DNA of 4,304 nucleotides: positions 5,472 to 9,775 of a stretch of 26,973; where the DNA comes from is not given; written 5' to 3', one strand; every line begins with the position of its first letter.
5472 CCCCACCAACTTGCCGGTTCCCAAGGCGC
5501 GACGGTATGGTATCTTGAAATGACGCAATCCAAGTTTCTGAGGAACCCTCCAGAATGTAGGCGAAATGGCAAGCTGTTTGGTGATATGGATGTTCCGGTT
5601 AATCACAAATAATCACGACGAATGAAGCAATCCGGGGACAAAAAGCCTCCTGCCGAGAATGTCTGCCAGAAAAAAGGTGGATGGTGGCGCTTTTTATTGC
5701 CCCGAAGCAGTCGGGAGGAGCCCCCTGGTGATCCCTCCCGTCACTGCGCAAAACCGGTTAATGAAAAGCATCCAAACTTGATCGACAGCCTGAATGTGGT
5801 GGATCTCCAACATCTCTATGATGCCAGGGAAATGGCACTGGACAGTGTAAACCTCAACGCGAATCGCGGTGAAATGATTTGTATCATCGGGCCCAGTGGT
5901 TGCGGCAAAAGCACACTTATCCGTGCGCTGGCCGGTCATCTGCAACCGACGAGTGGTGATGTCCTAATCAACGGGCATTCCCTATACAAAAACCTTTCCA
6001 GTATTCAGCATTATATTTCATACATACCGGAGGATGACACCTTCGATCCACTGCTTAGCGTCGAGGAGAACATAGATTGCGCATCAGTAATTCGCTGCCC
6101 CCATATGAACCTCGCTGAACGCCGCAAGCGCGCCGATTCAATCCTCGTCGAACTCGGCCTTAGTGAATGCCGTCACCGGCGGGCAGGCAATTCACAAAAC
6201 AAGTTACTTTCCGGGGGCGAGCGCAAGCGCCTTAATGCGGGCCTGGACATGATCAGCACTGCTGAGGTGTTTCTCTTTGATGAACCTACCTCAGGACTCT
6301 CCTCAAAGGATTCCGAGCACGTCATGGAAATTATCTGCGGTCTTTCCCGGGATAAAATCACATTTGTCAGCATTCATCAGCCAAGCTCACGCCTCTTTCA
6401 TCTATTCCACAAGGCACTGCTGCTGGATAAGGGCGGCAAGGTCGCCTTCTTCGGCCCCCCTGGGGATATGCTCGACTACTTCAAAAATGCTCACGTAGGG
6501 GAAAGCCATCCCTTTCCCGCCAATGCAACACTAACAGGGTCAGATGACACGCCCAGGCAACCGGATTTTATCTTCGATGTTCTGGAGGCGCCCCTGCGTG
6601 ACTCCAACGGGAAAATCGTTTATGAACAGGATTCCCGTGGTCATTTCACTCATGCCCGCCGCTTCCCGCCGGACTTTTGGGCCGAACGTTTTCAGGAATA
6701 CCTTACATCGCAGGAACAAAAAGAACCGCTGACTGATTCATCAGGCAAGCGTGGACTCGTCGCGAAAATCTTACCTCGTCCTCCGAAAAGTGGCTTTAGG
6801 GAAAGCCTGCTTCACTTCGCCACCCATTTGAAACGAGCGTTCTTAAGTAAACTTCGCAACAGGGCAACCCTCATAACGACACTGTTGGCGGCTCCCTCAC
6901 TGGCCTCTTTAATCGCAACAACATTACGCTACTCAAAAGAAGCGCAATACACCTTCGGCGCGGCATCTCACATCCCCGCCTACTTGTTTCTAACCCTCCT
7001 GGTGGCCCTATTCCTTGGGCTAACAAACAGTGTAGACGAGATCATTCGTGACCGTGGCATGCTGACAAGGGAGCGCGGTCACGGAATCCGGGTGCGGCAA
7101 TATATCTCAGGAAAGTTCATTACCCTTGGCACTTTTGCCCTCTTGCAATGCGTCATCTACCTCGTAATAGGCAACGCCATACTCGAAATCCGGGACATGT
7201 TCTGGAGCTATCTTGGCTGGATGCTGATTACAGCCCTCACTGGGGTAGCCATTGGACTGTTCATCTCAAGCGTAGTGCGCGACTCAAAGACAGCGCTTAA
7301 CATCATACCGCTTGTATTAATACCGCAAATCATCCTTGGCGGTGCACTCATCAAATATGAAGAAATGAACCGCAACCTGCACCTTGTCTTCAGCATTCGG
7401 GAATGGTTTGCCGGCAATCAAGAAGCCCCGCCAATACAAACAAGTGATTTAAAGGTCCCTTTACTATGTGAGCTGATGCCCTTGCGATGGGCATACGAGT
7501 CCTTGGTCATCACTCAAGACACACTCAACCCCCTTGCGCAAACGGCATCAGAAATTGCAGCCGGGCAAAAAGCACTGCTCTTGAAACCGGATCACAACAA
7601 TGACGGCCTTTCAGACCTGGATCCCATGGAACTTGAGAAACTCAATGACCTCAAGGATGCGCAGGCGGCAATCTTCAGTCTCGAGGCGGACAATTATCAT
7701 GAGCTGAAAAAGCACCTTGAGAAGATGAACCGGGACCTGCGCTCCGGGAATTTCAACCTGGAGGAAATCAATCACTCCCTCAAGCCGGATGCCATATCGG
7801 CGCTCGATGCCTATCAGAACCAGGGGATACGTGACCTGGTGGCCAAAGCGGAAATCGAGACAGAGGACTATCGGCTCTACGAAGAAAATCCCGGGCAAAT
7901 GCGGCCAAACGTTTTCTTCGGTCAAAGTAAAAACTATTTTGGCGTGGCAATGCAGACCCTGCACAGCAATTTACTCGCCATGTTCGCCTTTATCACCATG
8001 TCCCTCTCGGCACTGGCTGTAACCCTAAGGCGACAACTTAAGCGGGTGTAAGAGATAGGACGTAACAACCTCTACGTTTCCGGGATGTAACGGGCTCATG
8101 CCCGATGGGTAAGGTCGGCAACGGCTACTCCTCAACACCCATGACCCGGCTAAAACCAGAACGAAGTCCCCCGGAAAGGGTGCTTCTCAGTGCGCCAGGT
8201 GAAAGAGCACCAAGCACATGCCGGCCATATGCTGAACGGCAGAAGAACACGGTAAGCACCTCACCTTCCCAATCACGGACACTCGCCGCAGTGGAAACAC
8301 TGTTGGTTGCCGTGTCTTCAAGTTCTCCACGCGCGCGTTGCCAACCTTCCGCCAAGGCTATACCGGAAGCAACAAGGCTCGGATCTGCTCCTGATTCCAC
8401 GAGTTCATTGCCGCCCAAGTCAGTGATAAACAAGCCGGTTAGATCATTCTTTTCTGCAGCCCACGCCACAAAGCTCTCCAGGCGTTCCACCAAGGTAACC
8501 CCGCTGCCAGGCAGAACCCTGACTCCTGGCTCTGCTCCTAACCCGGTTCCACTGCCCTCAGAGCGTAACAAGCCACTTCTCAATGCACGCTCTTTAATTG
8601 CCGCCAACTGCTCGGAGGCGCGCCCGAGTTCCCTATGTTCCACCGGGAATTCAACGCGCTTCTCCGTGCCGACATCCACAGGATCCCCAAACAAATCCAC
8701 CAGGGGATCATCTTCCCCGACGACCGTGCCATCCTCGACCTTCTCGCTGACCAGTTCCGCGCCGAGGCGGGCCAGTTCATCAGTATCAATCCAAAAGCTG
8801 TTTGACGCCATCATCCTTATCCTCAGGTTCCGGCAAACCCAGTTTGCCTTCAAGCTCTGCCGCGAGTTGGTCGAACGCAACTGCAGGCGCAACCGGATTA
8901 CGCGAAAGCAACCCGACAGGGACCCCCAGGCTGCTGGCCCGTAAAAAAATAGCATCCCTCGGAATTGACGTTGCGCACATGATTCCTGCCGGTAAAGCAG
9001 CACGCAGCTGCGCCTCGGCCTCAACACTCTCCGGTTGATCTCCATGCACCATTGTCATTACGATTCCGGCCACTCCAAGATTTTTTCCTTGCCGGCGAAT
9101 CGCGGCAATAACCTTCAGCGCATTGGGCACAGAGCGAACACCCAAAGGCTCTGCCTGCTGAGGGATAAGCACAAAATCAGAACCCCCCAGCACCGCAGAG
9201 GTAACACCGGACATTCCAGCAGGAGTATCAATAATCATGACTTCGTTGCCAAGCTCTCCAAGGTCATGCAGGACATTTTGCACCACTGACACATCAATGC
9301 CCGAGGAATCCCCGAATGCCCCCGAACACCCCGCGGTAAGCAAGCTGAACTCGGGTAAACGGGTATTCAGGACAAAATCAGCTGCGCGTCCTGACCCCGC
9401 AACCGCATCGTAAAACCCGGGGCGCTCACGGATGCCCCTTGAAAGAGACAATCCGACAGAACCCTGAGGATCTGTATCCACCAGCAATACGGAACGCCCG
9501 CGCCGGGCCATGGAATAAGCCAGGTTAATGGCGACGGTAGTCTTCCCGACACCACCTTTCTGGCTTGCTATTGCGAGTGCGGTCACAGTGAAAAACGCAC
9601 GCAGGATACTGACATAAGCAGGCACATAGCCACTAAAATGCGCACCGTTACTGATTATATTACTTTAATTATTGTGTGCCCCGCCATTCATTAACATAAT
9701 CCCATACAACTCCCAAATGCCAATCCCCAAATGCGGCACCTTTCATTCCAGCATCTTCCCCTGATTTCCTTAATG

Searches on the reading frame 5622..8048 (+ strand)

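Call 114: search_protein_families(library=pfam, proteins=[window:5622-8048:+], max_evalue=0.00001)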
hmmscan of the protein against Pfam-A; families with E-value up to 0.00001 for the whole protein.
window:5622-8048:+ (809 aa): 3 families
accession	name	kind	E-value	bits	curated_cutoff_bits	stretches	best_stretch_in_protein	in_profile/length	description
PF00005.33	ABC_tran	-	1.7e-31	110.1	25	1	73-224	1-137/137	ABC transporter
PF01061.29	ABC2_membrane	-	4.4e-22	79.1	26.9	1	400-583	4-187/211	ABC-2 type transporter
PF12698.13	ABC2_membrane_3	-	3.1e-15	56.6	31.6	1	437-592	154-305/347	ABC-2 family transporter protein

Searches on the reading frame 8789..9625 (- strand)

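Call 114: search_protein_families(library=pfam, proteins=[window:8789-9625:-], max_evalue=0.00001)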
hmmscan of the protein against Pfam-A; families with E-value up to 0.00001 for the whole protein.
window:8789-9625:- (279 aa): 7 families
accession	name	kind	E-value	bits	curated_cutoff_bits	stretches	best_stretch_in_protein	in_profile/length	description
PF13614.12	AAA_31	-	8.2e-23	81.7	27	1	16-179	3-170/177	AAA domain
PF01656.29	CbiA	-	9.4e-21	74.5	25.4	1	17-236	1-124/125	CobQ/CobB/MinD/ParA nucleotide binding domain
PF10609.15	ParA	-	3.2e-10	40.3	27.1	1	16-55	5-44/246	NUBPL iron-transfer P-loop NTPase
PF07015.17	VirC1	-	4.7e-08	33.1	24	0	17-53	4-40/231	VirC1 protein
PF02374.21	ArsA_ATPase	-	5e-08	33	24.3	1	21-60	7-46/305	Anion-transporting ATPase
PF06564.18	CBP_BcsQ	-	1.3e-07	31.9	21.3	1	16-146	3-135/234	Cellulose biosynthesis protein BcsQ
PF00142.24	Fer4_NifH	-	2e-06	27.9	25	0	22-55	7-40/271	4Fe-4S iron sulfur cluster binding proteins, NifH/frxC family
